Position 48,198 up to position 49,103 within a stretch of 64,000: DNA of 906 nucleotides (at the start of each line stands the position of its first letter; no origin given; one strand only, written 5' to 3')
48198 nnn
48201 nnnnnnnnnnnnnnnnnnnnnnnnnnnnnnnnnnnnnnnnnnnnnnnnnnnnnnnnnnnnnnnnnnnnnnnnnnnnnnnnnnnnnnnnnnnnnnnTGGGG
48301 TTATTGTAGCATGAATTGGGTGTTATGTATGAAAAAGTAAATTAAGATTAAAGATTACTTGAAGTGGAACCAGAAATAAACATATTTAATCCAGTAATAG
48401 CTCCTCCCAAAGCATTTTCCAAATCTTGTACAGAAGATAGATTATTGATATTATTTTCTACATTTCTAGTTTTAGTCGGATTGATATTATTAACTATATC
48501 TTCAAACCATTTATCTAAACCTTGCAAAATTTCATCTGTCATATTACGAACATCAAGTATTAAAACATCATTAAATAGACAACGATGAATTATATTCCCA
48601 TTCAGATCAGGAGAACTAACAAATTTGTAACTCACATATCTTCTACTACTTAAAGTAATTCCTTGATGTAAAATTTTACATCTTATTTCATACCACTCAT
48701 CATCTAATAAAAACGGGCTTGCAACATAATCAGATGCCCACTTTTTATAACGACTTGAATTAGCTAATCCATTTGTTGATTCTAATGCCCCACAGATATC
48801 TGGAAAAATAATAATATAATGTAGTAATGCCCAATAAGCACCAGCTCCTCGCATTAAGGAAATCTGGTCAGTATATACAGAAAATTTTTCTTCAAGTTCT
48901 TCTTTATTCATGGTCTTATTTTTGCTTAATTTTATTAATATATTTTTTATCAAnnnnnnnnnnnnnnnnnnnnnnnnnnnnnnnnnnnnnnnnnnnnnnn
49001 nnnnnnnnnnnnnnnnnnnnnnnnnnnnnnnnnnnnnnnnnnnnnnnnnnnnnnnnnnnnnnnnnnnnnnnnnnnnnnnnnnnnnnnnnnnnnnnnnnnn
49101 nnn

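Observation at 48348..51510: Three-gene operon: AbiH-like protein, compact UvrD-like helicase and an unknown protein; a candidate novel phage-defence module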

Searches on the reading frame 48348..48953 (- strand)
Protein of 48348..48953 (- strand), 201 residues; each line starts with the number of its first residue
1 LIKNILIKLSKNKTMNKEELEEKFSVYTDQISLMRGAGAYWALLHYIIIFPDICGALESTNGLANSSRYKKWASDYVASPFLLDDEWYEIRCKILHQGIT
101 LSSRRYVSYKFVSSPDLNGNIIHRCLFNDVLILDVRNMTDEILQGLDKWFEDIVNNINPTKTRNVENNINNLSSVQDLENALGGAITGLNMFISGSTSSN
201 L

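Call 3: search_protein_families(library=pfam, proteins=[window:48348-48953:-], max_evalue=0.01)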
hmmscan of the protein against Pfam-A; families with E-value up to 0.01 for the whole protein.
window:48348-48953:- (201 aa): 0 families

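Call 4: search_protein_families(library=padloc, proteins=[window:48348-48953:-], max_evalue=0.01)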
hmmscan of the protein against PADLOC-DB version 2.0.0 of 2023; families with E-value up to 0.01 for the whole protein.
window:48348-48953:- (201 aa): 1 family
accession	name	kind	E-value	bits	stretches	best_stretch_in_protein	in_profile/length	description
PDLC03827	DitB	-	0.0059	13.5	0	103-189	111-197/361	-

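Call 19: find_homologous_proteins(query=window:48348-48911:-, max_evalue=0.01)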
Query window:48348-48911:- (187 aa): 26 proteins with E <= 0.01 among 95 candidates.
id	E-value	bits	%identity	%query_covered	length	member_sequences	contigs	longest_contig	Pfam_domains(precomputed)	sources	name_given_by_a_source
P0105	7.0e-121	419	100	100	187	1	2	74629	-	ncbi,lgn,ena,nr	ncbi:MAG: hypothetical protein KAR54_00830 [Candidatus Pacebacteria bacterium]|nr:hypothetical prote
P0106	3.8e-80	286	65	99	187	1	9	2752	-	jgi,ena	-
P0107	6.8e-75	269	64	99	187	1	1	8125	-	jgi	-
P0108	2.9e-71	257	61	99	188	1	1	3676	-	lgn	-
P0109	4.5e-57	211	53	94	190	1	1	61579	-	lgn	-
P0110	2.9e-55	205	54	99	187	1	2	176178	-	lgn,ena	-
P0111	1.5e-54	203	54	99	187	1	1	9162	-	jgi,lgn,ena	-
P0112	7.7e-54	200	54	98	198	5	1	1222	-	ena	-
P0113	1.1e-52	197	52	97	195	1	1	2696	-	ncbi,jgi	-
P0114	3.2e-52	195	51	99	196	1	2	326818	-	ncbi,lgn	-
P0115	7.5e-49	184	51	100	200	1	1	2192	-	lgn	-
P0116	2.6e-46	176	48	99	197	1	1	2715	-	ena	-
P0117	3.0e-46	176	46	98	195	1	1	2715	-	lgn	-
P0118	5.2e-42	162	41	99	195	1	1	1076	-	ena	-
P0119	2.6e-40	156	45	99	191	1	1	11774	-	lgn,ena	-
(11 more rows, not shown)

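Call 31: predict_structure(alignment_id=A2)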
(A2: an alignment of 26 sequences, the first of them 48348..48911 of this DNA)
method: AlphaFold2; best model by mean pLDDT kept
length: 187 residues; sequences in the alignment: 26
mean_pLDDT: 84.4   pTM: 0.78
mean pLDDT of the five models: 84.4, 82.4, 81.5, 80.6, 77.1
residues with pLDDT >= 90: 121; 70-90: 30; 50-70: 19; < 50: 17
segments of 3 or more residues with pLDDT < 50: 171-187
pLDDT, mean of each block of 10 residues (from residue 1): 93 92 93 96 94 97 95 93 69 86 80 91 96 98 96 85 55 43 39
secondary structure, 60 per line:
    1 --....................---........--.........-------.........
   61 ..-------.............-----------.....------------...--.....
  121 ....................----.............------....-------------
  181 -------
elements in order: H3-22 H26-33 H36-44 H52-62 H70-82 E94-98 E111-113 E116-120 H121-140 H145-157 H164-167

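Call 37: find_related_loci(query=A2, collection=metagenome_contigs, flank=6000)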
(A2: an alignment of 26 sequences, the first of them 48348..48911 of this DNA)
Query A2 (187 aa) in metagenome_contigs; peptide patterns used: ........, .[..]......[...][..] (x = any residue, [..] = any of these).
238 stretches matched a pattern; 127 encode a relative of the query (tblastn E <= 1e-3); the best 80 are kept; 80 distinct loci.
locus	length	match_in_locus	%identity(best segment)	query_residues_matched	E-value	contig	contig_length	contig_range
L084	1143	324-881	65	1-186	2e-94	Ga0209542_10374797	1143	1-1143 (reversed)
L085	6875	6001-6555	54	1-185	2e-61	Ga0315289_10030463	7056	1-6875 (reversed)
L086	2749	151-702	53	1-184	1e-58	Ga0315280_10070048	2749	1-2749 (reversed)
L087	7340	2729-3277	46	1-182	1e-44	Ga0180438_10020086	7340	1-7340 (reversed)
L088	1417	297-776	35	6-165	1e-35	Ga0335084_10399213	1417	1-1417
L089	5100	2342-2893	35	6-185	7e-35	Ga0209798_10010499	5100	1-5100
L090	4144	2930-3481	35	6-185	7e-35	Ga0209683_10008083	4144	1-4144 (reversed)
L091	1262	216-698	35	5-165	2e-35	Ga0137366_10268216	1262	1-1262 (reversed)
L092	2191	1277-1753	35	6-164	3e-34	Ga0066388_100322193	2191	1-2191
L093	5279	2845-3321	35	6-164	1e-32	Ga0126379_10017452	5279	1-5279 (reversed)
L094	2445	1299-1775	35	6-164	6e-33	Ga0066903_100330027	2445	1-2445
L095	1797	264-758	39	5-175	1e-31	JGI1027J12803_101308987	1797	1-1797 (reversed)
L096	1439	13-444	36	21-164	2e-31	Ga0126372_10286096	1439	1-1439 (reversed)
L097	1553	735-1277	33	1-179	6e-31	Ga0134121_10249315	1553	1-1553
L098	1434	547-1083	32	6-180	1e-30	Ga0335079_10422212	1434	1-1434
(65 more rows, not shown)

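Call 45: find_encoding_contigs(protein=P0107, flank=6000, max_places=3)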
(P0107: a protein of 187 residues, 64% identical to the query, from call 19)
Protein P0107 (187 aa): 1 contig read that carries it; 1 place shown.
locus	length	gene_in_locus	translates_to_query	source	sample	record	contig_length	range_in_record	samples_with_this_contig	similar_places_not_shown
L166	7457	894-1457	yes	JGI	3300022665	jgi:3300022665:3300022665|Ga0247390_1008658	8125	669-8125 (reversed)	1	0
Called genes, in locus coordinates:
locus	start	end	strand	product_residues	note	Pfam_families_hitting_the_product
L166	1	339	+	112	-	PF01555:N6_N4_Mtase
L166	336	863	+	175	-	-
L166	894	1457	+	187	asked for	-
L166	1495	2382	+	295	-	-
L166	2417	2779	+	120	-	PF08279:HTH_11 (faint), PF13412:HTH_24, PF08220:HTH_DeoR (weak)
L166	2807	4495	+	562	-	PF05970:PIF1, PF13245:AAA_19, PF13401:AAA_22 (weak), PF13604:AAA_30, PF21530:Pif1_2B_dom (weak), PF14493:HTH_40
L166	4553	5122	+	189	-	PF00561:Abhydrolase_1 (faint), PF06821:Ser_hydrolase, PF12697:Abhydrolase_6 (weak), PF10230:LIDHydrolase (faint)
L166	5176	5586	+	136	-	PF21748:UPF0150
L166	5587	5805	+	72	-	PF07927:HicA_toxin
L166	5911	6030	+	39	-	-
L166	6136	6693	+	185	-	PF01936:NYN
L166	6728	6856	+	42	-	-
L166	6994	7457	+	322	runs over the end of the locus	PF08240:ADH_N, PF00107:ADH_zinc_N, PF13602:ADH_zinc_N_2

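Call 46: find_encoding_contigs(protein=P0106, flank=6000, max_places=4)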
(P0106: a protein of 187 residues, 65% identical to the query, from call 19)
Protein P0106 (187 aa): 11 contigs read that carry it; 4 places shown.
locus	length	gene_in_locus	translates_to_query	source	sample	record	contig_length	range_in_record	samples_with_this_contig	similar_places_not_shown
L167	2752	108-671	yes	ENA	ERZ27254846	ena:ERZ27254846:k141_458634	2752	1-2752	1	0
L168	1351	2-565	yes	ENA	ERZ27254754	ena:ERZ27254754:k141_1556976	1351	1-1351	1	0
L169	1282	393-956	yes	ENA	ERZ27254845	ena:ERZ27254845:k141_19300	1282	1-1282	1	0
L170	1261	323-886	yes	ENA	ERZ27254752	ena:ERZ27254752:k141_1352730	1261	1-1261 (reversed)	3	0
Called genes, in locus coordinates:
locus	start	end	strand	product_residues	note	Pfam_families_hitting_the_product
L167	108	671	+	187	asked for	-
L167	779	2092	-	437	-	PF00239:Resolvase, PF07508:Recombinase, PF13408:Zn_ribbon_recom (weak)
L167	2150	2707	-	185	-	-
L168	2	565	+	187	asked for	?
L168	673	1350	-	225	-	?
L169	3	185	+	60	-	?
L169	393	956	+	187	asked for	-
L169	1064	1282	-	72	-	?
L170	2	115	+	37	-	?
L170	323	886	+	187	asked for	-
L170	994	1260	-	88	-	?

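Call 60: search_protein_families(library=pfam, alignment_id=A2, max_evalue=5)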
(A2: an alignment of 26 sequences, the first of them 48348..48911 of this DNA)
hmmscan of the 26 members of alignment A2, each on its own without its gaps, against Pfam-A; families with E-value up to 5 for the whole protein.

A. member 1, window:48348-48911:- (187 aa): 4 families
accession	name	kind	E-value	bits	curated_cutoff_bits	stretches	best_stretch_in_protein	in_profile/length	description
PF05440.17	MtrB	-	0.036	14.9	27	1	113-148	23-57/94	Tetrahydromethanopterin S-methyltransferase subunit B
PF05426.18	Alginate_lyase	-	0.12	12.2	22.2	1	119-174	130-186/275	Alginate lyase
PF11122.13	Spore-coat_CotD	-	0.14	13.1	22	1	137-155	17-35/90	Inner spore coat protein D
PF25672.1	BBH37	-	0.16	12.4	27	1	106-164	21-77/184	BBH37 helical domain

B. families by the number of members that match (of 26 scanned): 12 families
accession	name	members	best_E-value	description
PF22863.1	TraI_middle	1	0.003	TraI-like middle domain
PF05440.17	MtrB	1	0.036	Tetrahydromethanopterin S-methyltransferase subunit B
PF13961.12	DUF4219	1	0.041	Domain of unknown function (DUF4219)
PF14024.11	DUF4240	1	0.043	Protein of unknown function (DUF4240)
PF24030.1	DUF7341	1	0.093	Domain of unknown function (DUF7341)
PF22089.2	DIP2116-like_N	1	0.094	DIP2116-like, N-terminal domain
PF16293.11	zf-C2H2_9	1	0.1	C2H2 type zinc-finger (1 copy)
PF05426.18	Alginate_lyase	1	0.12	Alginate lyase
PF11122.13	Spore-coat_CotD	1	0.14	Inner spore coat protein D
PF25672.1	BBH37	1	0.16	BBH37 helical domain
PF14242.11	DUF4342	1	0.2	Domain of unknown function (DUF4342)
PF24075.1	DUF7367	1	0.25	Domain of unknown function (DUF7367)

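Call 61: search_protein_families(library=ncbifam, proteins=[window:48348-48911:-], max_evalue=0.01)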
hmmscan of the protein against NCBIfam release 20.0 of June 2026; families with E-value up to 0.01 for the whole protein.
window:48348-48911:- (187 aa): 0 families

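Call 62: search_protein_families(library=phrogs, proteins=[window:48348-48911:-], max_evalue=0.01)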
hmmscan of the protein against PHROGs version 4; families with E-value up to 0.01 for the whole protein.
window:48348-48911:- (187 aa): 1 family
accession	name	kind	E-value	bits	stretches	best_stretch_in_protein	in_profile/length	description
phrog_18591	-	unknown function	3.4e-17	63.6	1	25-156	18-156/168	-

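Call 66: search_solved_structures(query=A2, max_evalue=10)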
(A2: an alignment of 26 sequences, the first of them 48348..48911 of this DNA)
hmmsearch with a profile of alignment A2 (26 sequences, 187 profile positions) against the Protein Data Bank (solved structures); distinct sequences matched with E-value up to 10: 0.

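Call 75: fold_search(model_id=the predicted structure, library=viral)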
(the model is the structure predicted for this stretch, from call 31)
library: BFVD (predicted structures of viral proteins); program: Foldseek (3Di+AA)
matches with E <= 10: 24; with E <= 0.001: 2
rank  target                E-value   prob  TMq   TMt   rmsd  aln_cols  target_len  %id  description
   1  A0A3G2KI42            1.9e-06  1.00  0.63  0.53   3.5       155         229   27  Uncharacterized protein [Arthrobacter phage Nandita]
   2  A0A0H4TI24            4.9e-04  1.00  0.56  0.60   5.1       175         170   14  (no name in the UniProt tables at hand)
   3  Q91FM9                2.4e+00  0.04  0.13  0.04  14.1       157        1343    8  Uncharacterized protein 295L [Invertebrate iridescent virus 6]
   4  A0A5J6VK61            2.5e+00  0.06  0.19  0.09  11.4       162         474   10  Uncharacterized protein [Megaviridae environmental sample]
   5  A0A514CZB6            4.7e+00  0.01  0.10  0.07  18.1       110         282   18  Uncharacterized protein (Fragment) [Riboviria sp.]
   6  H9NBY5                5.0e+00  0.02  0.15  0.16  26.8       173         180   14  (no name in the UniProt tables at hand)
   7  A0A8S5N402            5.8e+00  0.02  0.13  0.11  17.9       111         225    9  Major capsid protein [Podoviridae sp. ctiJY10]
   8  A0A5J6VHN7            5.8e+00  0.01  0.15  0.07  19.4       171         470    8  Sulfotransferase domain-containing protein (Fragment) [Megaviridae environmental sample]
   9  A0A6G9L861            6.5e+00  0.06  0.25  0.21   7.4       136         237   13  Uncharacterized protein [Bacillus phage vB_BcM_Sam46]
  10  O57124                6.8e+00  0.03  0.17  0.12   7.8        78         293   17  Major outer capsid protein VP7 [Coho salmon aquareovirus]
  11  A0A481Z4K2            6.8e+00  0.02  0.14  0.07  11.2        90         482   13  Uncharacterized protein [Pithovirus LCPAC201]
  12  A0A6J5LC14            7.2e+00  0.01  0.14  0.05  15.0       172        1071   12  Amidoligase enzyme [uncultured Caudovirales phage]
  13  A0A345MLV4            7.6e+00  0.01  0.14  0.13  19.4       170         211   11  (no name in the UniProt tables at hand)
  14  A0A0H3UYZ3            8.0e+00  0.01  0.12  0.18  14.6        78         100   13  (no name in the UniProt tables at hand)
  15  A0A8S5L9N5            8.5e+00  0.02  0.15  0.15  12.2        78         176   13  Uncharacterized protein [Myoviridae sp. ctPuP5]
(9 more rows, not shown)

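Call 78: search_protein_families(library=pfam, alignment_id=A8, max_evalue=0.001)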
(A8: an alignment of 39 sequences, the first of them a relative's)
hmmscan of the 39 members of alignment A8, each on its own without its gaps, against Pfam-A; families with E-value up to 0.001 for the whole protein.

A. member 1, L085:4903-5496:+ (198 aa): 1 family
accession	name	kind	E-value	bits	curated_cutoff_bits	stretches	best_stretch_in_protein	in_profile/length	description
PF01936.24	NYN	-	1.5e-23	84.3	24.2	1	14-175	2-143/145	NYN domain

B. families by the number of members that match (of 39 scanned): 45 families (the first 25 are shown)
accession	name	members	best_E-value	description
PF13847.12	Methyltransf_31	2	1.1e-11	Methyltransferase domain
PF17432.8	DUF3458_C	1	5.3e-122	Domain of unknown function (DUF3458_C) ARM repeats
PF00206.25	Lyase_1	1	4.3e-109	Lyase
PF01653.23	DNA_ligase_aden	1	1.4e-95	NAD-dependent DNA ligase adenylation domain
PF13531.11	SBP_bac_11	1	3.1e-59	Bacterial extracellular solute-binding protein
PF01555.25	N6_N4_Mtase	1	4.7e-49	DNA methylase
PF07690.21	MFS_1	1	6.7e-48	Major Facilitator Superfamily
PF00589.27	Phage_integrase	1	4.4e-39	Phage integrase family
PF13495.12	Phage_int_SAM_4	1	2.8e-31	Phage integrase, N-terminal SAM-like domain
PF01035.26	DNA_binding_1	1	3.5e-31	6-O-methylguanine DNA methyltransferase, DNA binding domain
PF03120.22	DNA_ligase_OB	1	9.5e-31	NAD-dependent DNA ligase OB-fold domain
PF00083.30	Sugar_tr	1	2.5e-30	Sugar (and other) transporter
PF11940.14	DUF3458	1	1.3e-26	Domain of unknown function (DUF3458) Ig-like fold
PF00067.27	p450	1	3.1e-26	Cytochrome P450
PF21784.3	Bflower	1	4.8e-26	4-fold beta flower protein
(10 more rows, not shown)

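Call 79: search_protein_representatives(alignment_id=A2)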
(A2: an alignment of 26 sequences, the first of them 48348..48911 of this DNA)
Query: 26 sequences, 187 profile positions. Proteins with E-value up to 0.001 (for the whole library): 2048; up to 1e-10: 828; up to 1e-30: 86. The best 150 are listed.
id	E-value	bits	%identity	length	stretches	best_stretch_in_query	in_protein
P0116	3.5e-74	265.0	-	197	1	1-186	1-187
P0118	1.6e-73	262.9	-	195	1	1-186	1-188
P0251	1.2e-62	227.4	-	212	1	1-172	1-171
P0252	1.2e-59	217.6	-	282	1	2-181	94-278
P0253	7.7e-57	208.4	-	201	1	3-183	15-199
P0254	3.4e-55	203.1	-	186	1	1-168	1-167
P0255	4.3e-53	196.2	-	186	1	3-182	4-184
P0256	1.0e-51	191.8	-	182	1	4-162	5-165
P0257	1.4e-51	191.2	-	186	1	7-167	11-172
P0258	1.7e-51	191.0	-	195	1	1-166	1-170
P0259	3.2e-51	190.1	-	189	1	2-183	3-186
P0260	5.6e-51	189.3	-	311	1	2-155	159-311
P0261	1.1e-50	188.4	-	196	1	3-182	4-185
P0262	1.2e-50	188.2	-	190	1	3-165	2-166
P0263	1.9e-50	187.6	-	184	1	6-162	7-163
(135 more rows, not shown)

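Call 87: find_related_loci(query=A2, collection=viral_contigs, flank=5000)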
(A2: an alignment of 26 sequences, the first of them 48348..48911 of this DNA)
Query A2 (187 aa) in viral_contigs; peptide patterns used: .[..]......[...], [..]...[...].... (x = any residue, [..] = any of these).
14 stretches matched a pattern; 1 encode a relative of the query (tblastn E <= 1e-3); 1 distinct loci.
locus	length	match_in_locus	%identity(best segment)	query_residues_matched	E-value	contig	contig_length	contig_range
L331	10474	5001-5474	30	14-177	3e-19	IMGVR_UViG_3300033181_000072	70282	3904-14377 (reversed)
